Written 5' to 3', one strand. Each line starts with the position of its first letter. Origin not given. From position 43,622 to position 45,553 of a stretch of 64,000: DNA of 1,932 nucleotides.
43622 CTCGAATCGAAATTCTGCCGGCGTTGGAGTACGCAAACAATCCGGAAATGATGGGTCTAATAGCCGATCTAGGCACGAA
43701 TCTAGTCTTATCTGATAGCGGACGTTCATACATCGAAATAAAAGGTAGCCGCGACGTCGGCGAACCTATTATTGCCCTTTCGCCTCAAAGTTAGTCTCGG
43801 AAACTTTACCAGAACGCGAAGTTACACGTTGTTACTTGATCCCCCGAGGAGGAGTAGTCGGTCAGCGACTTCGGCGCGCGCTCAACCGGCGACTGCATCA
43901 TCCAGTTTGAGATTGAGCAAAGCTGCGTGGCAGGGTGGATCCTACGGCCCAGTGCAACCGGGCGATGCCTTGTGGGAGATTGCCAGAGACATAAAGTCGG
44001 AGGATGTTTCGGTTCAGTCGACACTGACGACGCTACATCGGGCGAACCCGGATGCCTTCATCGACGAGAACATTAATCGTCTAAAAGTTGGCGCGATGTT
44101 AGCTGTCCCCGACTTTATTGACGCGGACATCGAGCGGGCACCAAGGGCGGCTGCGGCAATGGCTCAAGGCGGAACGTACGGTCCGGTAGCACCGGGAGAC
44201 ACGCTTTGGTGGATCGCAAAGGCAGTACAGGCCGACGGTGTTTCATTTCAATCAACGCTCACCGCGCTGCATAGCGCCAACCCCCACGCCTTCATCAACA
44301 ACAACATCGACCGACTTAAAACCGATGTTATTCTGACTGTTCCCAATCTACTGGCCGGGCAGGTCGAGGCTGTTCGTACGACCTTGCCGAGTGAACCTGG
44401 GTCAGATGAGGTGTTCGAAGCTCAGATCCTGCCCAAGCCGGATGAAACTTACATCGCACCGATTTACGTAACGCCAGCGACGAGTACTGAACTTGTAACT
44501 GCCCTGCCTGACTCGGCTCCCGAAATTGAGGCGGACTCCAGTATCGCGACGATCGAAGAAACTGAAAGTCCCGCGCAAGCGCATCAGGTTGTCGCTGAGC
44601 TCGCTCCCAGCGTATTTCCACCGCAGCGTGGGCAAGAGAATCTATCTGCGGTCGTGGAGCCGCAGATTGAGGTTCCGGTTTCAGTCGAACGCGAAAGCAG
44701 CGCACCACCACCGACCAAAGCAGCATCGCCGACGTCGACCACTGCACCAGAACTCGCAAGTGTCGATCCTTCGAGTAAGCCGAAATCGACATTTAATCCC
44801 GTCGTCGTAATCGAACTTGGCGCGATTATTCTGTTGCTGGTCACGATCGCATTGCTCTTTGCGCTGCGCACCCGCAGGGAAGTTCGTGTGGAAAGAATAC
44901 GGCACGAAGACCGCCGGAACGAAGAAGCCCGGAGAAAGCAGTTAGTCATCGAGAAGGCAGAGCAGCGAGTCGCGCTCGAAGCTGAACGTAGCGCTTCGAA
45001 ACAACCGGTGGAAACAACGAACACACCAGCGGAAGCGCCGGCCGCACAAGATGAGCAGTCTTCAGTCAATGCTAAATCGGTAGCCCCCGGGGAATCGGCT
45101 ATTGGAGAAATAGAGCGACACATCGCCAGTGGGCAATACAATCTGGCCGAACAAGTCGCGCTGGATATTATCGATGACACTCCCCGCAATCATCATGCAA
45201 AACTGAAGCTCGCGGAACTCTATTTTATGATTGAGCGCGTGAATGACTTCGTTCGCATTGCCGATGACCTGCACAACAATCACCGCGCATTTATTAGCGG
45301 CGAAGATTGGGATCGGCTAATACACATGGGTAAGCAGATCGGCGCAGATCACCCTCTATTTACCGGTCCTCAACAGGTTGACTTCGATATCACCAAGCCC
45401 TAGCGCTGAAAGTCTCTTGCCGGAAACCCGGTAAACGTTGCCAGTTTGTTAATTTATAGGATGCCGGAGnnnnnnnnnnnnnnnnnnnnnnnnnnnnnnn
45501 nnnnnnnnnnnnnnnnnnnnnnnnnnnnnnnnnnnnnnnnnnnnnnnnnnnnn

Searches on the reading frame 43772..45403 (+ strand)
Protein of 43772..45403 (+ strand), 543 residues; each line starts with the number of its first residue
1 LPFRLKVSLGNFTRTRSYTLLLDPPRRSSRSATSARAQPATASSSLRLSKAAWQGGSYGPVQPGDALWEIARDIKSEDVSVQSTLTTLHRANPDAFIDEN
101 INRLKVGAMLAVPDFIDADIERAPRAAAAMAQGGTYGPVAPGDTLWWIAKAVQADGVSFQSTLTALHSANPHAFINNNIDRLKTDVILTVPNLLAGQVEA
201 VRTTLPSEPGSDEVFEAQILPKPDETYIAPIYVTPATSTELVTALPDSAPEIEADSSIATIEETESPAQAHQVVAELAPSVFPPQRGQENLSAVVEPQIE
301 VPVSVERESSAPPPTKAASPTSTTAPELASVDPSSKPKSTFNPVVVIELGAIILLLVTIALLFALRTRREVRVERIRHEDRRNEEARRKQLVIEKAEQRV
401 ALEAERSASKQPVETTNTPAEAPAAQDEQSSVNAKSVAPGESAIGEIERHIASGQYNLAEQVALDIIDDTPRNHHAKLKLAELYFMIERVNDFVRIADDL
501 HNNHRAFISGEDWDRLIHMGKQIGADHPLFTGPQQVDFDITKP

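Call 63: find_encoding_contigs(protein=window:43772-45400:+, flank=10000, max_places=5)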
Protein window:43772-45400:+ (543 aa): no gene with exactly this product is on record in the collection.
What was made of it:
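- Tried and rejected: One look-up failed: window protein 43772-45400 is not on record (call 63).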

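Call 75: search_protein_families(library=pfam, proteins=[window:43772-45403:+], max_evalue=0.0001)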
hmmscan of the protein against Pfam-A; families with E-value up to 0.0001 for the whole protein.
window:43772-45403:+ (543 aa): 1 family
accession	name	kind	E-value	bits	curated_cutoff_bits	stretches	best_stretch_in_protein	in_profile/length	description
PF01476.26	LysM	-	1.7e-05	25.1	20.9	0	139-165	3-22/43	LysM domain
